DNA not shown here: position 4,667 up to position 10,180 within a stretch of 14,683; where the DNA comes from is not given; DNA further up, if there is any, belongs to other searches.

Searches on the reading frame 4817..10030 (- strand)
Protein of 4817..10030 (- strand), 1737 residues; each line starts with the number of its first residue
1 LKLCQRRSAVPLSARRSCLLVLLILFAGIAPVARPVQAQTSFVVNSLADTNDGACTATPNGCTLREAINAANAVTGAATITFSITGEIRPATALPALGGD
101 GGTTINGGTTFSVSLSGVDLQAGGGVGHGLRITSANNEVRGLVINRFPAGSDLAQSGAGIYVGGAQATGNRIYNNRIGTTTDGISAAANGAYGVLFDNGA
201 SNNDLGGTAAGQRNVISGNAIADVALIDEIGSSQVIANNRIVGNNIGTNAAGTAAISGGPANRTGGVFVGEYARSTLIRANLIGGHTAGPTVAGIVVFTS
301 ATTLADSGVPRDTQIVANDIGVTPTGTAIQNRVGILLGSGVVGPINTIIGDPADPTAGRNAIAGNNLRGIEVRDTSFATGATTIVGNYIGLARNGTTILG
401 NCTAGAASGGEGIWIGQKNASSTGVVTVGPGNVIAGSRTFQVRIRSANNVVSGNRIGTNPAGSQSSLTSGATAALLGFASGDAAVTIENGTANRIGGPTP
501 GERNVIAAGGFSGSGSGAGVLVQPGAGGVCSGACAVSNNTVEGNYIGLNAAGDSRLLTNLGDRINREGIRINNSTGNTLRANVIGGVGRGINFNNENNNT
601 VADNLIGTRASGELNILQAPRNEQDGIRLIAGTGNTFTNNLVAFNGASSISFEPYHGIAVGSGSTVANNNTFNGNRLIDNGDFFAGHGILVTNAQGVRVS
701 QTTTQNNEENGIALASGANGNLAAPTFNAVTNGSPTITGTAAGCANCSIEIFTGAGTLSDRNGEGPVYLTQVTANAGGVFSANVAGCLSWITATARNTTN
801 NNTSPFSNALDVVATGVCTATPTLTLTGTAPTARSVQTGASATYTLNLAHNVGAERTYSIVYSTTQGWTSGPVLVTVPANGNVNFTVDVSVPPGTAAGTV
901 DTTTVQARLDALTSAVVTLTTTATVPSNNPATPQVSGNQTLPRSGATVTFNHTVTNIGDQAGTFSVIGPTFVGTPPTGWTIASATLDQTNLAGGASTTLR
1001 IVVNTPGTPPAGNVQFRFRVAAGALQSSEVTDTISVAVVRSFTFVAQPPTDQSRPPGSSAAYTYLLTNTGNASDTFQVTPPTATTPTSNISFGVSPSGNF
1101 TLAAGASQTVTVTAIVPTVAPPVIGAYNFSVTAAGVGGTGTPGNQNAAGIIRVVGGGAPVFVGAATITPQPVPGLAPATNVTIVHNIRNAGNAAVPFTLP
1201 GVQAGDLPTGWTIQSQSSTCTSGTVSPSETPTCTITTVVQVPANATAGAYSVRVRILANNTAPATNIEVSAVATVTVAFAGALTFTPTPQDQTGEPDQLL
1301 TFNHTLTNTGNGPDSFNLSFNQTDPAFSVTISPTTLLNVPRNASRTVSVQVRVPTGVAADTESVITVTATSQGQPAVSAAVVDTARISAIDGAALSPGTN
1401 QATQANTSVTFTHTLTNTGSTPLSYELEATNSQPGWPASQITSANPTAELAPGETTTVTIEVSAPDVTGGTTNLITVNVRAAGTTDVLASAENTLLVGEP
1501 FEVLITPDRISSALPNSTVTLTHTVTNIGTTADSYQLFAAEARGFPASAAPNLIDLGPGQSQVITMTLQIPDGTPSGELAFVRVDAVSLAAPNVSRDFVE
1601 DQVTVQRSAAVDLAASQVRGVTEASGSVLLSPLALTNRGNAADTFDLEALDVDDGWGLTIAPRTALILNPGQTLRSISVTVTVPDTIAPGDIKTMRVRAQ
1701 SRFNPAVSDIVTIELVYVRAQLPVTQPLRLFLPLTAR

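Call 16: search_protein_families(library=pfam, proteins=[window:4817-10030:-], max_evalue=0.01)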
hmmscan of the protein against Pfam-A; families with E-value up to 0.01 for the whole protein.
window:4817-10030:- (1737 aa): 8 families
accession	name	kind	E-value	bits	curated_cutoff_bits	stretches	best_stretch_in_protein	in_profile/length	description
PF10633.15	NPCBM_assoc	-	2.7e-23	82.4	24.4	3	1206-1256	29-75/78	NPCBM-associated, NEW3 domain of alpha-galactosidase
PF11614.14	FixG_C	-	2.1e-21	76.7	25.6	2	1410-1490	34-111/119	IG-like fold at C-terminal of FixG, putative oxidoreductase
PF23619.1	Ig_VWA7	-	6.8e-13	49.2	27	2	1503-1594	2-91/104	VWA7 Ig-like domain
PF22544.2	HYDIN_VesB_CFA65-like_Ig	-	4.6e-12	46.5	25.5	1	1407-1481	19-88/100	HYDIN/CFA65/VesB-like, Ig-like domain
PF17766.7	fn3_6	-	6.8e-11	42.7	26.4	1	1516-1581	16-81/99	Fibronectin type-III domain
PF13229.12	Beta_helix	-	2e-09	37.7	25.9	2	531-680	8-137/158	Right handed beta helix region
PF05048.19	NosD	-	6.9e-09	35.9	23.6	2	534-648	49-151/212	Periplasmic copper-binding protein (NosD)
PF06030.18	WxLIP_PGBD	-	0.00075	20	27.3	0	1404-1467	42-107/121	WxL Interacting Protein, peptidoglycan binding domain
